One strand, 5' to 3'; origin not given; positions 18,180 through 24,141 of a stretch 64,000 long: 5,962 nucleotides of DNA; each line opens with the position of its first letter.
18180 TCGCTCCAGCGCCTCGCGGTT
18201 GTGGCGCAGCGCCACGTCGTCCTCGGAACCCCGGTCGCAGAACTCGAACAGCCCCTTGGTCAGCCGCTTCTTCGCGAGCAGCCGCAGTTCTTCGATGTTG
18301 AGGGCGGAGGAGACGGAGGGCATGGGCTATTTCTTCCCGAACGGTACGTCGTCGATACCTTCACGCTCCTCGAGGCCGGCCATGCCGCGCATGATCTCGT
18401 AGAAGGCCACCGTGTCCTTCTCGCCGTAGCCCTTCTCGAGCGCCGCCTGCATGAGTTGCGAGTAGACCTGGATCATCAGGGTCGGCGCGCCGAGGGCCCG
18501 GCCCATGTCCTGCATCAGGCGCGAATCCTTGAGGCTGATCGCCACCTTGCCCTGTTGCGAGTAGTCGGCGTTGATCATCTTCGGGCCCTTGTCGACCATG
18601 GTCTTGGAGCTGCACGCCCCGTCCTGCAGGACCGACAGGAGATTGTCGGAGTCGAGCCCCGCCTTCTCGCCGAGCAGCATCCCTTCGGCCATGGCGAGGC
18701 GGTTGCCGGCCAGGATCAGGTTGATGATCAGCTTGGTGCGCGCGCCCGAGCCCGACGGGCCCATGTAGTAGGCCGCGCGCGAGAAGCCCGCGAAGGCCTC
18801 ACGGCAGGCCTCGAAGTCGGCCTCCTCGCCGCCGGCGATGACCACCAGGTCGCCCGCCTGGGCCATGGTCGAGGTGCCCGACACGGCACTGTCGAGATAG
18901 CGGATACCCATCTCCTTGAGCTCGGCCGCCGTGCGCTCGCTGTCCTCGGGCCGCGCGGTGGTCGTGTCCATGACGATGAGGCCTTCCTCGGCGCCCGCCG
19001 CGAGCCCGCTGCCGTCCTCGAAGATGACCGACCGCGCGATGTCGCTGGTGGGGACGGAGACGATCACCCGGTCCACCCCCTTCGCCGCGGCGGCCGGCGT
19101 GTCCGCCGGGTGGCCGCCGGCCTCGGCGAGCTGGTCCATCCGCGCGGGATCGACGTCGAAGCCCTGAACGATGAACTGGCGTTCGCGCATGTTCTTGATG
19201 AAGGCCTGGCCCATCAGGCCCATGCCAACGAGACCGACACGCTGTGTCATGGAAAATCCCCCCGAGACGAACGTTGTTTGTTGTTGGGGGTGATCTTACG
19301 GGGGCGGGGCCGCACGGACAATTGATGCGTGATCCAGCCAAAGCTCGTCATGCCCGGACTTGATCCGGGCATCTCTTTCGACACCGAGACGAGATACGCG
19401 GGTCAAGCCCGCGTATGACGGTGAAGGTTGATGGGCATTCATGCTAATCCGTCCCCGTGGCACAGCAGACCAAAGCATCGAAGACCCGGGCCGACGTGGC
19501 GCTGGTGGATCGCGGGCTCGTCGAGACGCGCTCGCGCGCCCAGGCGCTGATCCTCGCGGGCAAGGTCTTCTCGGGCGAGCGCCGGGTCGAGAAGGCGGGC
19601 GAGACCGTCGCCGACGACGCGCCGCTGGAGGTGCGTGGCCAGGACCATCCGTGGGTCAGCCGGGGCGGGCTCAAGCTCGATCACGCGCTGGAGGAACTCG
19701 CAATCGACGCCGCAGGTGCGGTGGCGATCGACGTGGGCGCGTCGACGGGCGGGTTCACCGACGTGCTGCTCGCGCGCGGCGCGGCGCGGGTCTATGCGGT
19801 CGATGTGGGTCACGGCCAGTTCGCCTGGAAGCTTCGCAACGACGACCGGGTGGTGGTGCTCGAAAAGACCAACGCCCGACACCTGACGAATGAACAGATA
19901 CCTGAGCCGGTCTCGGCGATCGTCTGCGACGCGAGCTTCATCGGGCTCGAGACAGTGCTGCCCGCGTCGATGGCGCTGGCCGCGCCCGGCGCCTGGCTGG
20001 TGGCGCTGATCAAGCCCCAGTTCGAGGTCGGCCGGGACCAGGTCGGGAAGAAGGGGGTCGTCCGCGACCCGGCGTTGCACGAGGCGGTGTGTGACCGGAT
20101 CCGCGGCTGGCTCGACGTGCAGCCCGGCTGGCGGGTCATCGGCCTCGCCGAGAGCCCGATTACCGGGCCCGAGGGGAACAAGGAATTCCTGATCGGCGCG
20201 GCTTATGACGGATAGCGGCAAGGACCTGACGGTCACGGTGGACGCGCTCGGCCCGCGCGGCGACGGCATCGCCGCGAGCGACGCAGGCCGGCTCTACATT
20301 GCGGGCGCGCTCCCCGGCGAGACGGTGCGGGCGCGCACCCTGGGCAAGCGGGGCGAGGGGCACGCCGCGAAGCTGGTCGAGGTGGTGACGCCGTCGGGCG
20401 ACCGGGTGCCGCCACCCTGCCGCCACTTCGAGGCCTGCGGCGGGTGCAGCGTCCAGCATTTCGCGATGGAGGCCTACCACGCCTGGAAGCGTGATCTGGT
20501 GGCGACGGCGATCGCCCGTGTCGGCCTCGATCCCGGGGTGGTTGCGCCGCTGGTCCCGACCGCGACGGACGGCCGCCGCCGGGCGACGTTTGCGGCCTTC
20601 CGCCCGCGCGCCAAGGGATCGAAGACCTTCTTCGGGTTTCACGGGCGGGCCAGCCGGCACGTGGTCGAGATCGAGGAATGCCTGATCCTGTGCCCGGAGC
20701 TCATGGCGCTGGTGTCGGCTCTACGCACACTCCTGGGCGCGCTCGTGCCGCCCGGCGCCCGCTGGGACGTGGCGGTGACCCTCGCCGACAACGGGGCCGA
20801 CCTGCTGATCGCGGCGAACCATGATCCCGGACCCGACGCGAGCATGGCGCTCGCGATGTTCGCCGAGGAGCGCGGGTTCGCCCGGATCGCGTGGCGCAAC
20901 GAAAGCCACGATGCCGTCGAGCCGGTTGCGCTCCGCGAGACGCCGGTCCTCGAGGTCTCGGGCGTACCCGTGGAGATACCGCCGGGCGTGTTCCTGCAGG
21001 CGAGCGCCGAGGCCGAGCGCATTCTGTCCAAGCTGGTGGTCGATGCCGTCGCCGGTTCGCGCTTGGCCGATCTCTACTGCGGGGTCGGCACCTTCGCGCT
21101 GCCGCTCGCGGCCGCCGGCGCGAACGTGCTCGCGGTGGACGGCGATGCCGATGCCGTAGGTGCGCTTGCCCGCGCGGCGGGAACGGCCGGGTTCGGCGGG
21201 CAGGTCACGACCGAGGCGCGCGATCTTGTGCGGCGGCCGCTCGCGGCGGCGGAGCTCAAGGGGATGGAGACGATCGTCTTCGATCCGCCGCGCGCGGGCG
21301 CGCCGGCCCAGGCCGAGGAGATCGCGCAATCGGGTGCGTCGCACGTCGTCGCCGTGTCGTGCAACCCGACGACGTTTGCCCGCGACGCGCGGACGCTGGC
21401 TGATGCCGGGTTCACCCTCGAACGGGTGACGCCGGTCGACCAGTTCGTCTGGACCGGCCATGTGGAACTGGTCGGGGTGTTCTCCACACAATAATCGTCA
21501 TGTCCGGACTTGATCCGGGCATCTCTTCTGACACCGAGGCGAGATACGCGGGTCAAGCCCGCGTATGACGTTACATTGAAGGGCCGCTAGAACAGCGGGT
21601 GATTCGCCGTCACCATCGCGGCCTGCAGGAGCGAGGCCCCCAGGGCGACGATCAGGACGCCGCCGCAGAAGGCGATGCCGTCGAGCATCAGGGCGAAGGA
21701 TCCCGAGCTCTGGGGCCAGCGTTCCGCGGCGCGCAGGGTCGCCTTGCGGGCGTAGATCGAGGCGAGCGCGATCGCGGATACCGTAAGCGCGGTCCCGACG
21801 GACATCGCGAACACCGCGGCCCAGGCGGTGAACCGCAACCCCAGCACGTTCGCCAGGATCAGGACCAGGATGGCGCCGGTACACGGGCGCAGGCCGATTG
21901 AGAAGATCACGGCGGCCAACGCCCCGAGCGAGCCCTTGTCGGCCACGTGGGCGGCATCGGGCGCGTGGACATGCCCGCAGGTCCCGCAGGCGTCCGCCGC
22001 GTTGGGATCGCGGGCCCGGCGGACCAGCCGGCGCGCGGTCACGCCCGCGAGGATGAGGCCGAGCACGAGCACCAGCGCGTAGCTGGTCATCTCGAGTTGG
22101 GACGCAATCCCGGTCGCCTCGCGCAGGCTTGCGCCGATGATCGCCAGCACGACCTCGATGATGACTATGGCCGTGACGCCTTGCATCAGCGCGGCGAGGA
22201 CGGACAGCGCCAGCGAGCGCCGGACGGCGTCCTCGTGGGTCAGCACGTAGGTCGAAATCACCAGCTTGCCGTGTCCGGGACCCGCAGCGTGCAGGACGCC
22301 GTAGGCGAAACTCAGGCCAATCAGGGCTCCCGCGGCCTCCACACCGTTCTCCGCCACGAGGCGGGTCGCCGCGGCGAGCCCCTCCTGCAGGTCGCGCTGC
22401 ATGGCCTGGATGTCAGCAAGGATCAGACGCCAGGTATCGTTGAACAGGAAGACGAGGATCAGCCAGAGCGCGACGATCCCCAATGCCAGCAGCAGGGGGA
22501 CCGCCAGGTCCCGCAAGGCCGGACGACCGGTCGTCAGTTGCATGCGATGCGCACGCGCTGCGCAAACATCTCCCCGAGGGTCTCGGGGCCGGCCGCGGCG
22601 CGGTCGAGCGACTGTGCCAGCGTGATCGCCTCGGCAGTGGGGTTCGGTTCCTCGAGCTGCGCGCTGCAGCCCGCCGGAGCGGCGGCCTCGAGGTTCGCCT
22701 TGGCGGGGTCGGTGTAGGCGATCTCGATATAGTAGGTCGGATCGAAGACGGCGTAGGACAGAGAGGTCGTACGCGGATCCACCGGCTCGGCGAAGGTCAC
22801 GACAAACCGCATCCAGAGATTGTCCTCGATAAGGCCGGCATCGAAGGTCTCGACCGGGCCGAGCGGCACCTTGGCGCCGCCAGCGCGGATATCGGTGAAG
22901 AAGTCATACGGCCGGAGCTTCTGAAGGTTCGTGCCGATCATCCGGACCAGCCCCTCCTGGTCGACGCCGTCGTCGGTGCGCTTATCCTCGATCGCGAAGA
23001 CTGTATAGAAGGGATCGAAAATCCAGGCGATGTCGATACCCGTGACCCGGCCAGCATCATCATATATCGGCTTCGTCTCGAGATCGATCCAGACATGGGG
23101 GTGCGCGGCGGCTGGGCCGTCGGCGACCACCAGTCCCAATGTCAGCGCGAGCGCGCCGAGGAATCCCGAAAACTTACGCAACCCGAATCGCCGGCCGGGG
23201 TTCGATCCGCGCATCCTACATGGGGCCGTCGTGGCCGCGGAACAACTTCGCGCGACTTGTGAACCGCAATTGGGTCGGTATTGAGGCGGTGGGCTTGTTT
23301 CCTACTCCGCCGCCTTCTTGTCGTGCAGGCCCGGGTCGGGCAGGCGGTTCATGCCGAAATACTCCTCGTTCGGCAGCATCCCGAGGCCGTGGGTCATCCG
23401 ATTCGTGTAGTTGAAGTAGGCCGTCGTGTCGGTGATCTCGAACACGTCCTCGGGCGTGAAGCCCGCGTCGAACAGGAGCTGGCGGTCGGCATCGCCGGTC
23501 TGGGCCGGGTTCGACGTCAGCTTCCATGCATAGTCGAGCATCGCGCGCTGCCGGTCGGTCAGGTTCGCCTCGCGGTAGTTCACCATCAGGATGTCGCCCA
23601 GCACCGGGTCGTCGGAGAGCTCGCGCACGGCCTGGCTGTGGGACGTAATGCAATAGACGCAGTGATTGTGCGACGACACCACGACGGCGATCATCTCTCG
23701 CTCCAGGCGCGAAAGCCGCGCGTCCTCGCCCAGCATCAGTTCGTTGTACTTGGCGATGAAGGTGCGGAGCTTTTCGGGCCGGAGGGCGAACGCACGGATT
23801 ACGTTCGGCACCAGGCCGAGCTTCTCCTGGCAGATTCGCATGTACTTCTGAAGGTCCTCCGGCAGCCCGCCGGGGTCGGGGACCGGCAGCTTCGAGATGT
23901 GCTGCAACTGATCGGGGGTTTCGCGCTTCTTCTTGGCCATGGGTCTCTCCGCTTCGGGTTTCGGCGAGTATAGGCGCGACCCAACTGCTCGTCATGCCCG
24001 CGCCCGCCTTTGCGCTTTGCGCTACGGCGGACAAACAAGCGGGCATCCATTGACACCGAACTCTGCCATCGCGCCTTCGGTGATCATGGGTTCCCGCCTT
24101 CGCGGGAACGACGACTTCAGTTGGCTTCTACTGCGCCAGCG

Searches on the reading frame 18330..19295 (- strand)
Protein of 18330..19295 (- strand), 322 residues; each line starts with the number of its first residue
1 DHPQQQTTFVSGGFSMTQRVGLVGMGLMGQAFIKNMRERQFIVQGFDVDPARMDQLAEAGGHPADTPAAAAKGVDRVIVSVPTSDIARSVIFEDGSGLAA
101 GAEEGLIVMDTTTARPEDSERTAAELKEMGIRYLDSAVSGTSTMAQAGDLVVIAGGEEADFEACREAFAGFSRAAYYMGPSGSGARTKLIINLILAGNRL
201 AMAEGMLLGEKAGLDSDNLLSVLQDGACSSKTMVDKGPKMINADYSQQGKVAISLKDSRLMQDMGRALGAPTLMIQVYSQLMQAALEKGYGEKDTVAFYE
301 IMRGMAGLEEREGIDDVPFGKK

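Call 33: search_protein_families(library=pfam, proteins=[window:18330-19295:-], max_evalue=0.00001)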
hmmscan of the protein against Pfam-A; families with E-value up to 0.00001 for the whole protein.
window:18330-19295:- (322 aa): 3 families
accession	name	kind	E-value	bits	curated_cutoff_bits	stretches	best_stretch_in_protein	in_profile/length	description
PF03446.21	NAD_binding_2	-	3.9e-38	131.4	21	1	19-179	1-161/161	NAD binding domain of 6-phosphogluconate dehydrogenase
PF14833.11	NAD_binding_11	-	1.4e-26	93.5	30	1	182-300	1-120/122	NAD-binding of NADP-dependent 3-hydroxyisobutyrate dehydrogenase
PF03807.23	F420_oxidored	-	3.8e-06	27.8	21.6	0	19-88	1-74/94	NADP oxidoreductase coenzyme F420-dependent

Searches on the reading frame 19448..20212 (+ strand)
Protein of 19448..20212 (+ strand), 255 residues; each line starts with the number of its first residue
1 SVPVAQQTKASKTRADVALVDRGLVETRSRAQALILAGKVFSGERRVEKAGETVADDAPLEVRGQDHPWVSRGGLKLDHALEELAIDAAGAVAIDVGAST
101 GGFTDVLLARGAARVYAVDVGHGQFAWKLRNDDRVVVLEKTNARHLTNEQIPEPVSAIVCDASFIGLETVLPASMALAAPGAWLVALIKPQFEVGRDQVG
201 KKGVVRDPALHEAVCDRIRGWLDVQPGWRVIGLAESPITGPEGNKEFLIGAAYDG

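Call 33: search_protein_families(library=pfam, proteins=[window:19448-20212:+], max_evalue=0.00001)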
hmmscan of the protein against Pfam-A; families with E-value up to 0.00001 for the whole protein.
window:19448-20212:+ (255 aa): 2 families
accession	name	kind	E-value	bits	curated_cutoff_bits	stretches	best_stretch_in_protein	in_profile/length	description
PF01728.25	FtsJ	-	2.1e-46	158.5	24.1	1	69-252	1-180/181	FtsJ-like methyltransferase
PF01479.30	S4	-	4.9e-06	26.6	22.8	1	14-54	2-42/48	S4 domain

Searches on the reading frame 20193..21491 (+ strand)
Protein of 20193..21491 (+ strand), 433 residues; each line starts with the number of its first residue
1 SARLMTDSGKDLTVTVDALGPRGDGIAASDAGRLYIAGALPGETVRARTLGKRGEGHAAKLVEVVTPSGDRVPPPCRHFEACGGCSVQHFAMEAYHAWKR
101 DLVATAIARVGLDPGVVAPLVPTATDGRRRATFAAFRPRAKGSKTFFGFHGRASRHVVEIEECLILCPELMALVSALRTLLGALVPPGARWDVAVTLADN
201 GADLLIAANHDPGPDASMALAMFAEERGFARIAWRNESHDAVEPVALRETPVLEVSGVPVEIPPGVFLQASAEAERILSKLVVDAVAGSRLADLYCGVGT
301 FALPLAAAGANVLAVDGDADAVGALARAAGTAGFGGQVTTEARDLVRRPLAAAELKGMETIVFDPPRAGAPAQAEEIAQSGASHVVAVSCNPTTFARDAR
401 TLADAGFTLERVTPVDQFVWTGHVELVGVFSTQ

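Call 33: search_protein_families(library=pfam, proteins=[window:20193-21491:+], max_evalue=0.00001)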
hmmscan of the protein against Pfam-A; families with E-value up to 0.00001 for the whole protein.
window:20193-21491:+ (433 aa): 1 family
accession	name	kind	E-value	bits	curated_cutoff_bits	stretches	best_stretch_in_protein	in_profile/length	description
PF05958.17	tRNA_U5-meth_tr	-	1.7e-14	54.1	23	1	358-430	284-353/357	tRNA (Uracil-5-)-methyltransferase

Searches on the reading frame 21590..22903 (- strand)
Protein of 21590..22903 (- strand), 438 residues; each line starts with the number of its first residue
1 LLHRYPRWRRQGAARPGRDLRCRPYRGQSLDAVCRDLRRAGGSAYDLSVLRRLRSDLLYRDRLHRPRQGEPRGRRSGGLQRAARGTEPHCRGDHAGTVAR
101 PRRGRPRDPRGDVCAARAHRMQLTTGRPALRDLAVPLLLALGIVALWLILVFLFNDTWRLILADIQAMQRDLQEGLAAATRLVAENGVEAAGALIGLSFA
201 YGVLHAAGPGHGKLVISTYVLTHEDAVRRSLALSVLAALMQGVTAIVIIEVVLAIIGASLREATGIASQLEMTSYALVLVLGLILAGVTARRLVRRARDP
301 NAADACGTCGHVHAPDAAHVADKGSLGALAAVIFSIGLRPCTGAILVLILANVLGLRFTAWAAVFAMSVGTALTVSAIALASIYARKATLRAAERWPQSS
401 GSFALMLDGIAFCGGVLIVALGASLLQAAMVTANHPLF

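Call 33: search_protein_families(library=pfam, proteins=[window:21590-22903:-], max_evalue=0.00001)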
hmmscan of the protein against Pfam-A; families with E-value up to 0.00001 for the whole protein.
window:21590-22903:- (438 aa): 1 family
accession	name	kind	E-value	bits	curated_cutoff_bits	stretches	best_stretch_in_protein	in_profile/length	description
PF03824.22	NicO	-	5.3e-28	98.6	27.7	2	193-299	3-113/287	High-affinity nickel-transport protein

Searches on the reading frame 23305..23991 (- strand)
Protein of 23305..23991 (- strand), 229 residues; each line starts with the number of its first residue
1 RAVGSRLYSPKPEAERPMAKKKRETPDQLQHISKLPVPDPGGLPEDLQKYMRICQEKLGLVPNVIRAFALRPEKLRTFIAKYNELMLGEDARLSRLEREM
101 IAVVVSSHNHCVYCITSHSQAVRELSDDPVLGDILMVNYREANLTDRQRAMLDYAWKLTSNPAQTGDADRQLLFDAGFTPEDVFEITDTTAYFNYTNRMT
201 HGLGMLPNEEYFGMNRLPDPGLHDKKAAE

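Call 33: search_protein_families(library=pfam, proteins=[window:23305-23991:-], max_evalue=0.00001)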
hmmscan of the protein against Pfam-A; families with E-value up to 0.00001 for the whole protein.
window:23305-23991:- (229 aa): 1 family
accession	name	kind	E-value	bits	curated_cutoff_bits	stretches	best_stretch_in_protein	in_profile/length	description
PF02627.25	CMD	-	5.5e-11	42.7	23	1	78-124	6-51/84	Carboxymuconolactone decarboxylase family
